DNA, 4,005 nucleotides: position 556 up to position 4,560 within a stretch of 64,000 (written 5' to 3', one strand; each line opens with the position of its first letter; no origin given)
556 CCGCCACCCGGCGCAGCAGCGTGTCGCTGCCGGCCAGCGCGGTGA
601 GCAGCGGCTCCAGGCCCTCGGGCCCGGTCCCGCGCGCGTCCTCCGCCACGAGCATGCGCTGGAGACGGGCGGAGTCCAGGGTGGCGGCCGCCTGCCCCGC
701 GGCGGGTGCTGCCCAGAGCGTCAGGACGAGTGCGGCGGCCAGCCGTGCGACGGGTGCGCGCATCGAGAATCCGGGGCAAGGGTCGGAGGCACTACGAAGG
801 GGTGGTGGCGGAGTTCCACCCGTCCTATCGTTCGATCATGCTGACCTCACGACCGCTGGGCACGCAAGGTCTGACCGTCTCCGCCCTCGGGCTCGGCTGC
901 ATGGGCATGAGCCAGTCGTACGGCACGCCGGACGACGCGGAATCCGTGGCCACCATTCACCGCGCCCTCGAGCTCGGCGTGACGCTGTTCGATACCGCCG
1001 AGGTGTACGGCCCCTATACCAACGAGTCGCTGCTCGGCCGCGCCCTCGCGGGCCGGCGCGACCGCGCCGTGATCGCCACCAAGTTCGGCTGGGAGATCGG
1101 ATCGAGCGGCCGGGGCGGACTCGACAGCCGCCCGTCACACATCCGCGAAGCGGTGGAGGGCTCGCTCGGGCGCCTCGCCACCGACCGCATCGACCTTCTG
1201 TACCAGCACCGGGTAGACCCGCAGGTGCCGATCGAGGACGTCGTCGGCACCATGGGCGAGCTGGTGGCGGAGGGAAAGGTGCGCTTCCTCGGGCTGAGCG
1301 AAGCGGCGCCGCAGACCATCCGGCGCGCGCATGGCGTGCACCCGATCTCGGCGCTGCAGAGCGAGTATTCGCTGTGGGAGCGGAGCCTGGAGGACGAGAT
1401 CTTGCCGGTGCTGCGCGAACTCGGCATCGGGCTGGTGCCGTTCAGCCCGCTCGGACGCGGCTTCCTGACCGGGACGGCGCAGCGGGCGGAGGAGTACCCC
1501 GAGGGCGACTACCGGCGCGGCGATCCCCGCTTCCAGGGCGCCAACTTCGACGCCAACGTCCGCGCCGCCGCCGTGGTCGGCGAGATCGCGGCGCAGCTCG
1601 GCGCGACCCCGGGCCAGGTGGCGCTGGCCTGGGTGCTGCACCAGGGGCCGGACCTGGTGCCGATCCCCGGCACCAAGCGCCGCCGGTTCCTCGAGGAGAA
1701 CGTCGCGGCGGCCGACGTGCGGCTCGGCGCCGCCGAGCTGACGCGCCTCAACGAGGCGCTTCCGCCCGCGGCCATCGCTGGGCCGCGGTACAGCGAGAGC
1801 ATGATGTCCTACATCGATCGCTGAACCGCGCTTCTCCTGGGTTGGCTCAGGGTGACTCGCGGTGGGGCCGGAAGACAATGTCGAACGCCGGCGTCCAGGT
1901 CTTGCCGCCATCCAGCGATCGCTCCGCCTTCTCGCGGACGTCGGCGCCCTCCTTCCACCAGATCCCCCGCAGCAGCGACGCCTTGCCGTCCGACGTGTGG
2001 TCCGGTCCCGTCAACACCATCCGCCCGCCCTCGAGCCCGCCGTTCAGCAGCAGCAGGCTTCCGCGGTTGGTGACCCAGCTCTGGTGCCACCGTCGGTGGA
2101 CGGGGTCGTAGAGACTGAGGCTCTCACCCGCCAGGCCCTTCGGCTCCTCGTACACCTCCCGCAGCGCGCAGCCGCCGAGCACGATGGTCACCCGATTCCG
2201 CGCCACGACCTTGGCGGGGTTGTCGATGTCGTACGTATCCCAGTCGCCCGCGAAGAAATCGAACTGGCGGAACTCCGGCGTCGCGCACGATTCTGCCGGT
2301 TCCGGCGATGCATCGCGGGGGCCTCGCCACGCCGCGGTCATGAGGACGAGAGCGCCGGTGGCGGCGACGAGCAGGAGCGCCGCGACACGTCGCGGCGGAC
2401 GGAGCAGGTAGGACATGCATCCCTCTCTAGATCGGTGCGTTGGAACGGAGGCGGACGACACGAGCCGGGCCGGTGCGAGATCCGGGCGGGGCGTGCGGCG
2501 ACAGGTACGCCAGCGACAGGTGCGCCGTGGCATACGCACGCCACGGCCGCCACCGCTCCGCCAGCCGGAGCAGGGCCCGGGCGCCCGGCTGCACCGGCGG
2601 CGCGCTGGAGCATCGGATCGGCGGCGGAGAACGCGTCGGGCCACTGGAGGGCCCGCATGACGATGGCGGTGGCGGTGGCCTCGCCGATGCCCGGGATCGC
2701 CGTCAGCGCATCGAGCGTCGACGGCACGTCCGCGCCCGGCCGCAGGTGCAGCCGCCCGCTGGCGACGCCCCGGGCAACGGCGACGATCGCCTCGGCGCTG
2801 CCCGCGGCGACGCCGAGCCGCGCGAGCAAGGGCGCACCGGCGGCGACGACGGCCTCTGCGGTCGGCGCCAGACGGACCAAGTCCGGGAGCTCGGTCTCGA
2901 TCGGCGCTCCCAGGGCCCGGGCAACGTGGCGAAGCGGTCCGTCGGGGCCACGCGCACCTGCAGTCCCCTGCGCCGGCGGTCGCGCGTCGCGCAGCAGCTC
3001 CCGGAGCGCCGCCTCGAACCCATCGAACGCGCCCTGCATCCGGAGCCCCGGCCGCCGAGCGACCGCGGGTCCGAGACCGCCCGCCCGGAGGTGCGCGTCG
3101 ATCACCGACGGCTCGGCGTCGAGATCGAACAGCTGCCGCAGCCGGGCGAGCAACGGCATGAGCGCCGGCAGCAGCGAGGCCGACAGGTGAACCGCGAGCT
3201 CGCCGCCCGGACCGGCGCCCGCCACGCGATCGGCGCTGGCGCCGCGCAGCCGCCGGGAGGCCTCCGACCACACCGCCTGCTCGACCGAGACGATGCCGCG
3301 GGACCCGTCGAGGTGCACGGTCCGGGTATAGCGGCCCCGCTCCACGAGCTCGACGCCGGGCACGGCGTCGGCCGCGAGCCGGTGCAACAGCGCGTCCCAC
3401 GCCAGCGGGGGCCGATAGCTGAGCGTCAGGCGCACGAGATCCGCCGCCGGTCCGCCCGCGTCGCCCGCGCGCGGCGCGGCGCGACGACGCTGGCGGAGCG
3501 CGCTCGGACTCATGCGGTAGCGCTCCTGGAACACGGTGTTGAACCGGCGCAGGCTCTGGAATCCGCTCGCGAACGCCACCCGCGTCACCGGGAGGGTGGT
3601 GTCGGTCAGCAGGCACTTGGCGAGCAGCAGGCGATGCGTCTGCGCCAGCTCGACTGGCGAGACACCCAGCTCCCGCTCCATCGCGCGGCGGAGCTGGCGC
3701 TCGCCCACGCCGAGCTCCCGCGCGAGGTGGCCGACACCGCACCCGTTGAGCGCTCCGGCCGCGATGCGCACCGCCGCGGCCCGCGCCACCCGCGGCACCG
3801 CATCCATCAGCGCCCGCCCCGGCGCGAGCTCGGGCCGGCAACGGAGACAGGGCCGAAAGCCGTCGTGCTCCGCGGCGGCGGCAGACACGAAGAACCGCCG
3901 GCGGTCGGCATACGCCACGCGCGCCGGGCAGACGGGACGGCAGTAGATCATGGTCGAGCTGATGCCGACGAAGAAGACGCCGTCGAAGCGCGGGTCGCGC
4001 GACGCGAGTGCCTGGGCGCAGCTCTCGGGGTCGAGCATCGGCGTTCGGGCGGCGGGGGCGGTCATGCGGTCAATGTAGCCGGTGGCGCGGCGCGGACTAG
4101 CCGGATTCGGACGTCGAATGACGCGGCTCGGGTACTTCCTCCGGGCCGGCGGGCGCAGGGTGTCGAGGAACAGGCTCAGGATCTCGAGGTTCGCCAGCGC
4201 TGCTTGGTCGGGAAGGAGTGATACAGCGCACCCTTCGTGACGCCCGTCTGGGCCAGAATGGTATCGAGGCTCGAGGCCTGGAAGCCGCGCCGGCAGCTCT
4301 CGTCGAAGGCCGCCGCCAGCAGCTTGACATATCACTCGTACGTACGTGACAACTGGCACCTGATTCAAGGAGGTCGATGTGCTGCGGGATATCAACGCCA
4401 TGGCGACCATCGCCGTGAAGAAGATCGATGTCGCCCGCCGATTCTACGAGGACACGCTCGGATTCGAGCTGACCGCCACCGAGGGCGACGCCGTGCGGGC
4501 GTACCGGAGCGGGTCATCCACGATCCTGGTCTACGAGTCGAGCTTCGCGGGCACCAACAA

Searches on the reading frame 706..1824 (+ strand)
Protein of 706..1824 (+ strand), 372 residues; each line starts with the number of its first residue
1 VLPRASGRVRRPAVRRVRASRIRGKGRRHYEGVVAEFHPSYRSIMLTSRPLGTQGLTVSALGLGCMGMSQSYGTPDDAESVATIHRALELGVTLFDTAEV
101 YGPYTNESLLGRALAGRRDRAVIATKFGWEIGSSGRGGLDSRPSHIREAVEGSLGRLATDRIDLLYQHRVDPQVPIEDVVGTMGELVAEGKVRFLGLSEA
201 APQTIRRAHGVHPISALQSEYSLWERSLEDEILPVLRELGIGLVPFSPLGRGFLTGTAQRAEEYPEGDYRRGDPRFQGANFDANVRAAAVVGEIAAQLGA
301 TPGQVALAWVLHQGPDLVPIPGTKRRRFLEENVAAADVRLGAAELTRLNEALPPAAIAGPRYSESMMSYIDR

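Call 57: search_protein_families(library=pfam, proteins=[window:706-1824:+], max_evalue=0.0001)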
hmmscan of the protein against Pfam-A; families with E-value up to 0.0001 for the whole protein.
window:706-1824:+ (372 aa): 1 family
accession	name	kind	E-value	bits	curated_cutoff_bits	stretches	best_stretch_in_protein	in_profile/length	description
PF00248.27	Aldo_ket_red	-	5.3e-71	239.5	24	1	61-351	2-289/291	Aldo/keto reductase family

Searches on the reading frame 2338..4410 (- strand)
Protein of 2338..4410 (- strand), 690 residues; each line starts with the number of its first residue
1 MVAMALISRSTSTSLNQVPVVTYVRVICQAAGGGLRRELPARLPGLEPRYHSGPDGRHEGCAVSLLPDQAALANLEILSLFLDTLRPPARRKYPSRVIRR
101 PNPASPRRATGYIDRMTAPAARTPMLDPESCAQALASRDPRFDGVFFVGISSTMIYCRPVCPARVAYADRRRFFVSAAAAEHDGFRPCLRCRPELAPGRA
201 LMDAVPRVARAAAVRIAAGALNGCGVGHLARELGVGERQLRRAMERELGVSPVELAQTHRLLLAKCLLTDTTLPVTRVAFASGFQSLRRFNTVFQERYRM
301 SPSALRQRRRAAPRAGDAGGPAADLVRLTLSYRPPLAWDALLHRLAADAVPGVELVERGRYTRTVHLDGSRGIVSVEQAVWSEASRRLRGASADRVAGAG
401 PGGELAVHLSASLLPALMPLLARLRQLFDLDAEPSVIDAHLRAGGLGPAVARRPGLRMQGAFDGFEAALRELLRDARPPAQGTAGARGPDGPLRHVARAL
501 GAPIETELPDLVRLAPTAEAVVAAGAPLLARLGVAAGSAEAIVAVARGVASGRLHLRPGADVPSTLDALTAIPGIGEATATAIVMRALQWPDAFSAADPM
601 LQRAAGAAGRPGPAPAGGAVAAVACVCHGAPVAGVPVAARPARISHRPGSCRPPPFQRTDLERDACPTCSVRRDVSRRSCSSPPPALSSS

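Call 81: search_protein_families(library=pfam, proteins=[window:2338-4410:-], max_evalue=0.0001)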
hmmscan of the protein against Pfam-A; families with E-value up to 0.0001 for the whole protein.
window:2338-4410:- (690 aa): 5 families
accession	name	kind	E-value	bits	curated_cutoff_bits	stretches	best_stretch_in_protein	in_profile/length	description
PF06029.17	AlkA_N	-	2.1e-29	102.6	26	1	328-463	2-118/118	AlkA N-terminal domain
PF02805.21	Ada_Zn_binding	-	2e-23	82.6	23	1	131-194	2-65/65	Metal binding domain of Ada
PF12833.13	HTH_18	-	2.5e-22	79.4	33.6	1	229-308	1-80/80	Helix-turn-helix domain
PF00165.29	HTH_AraC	-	6.6e-09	36.1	26.6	1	271-307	7-42/42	Bacterial regulatory helix-turn-helix proteins, AraC family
PF00633.29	HHH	-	3.9e-05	23.7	24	0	559-583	3-27/30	Helix-hairpin-helix motif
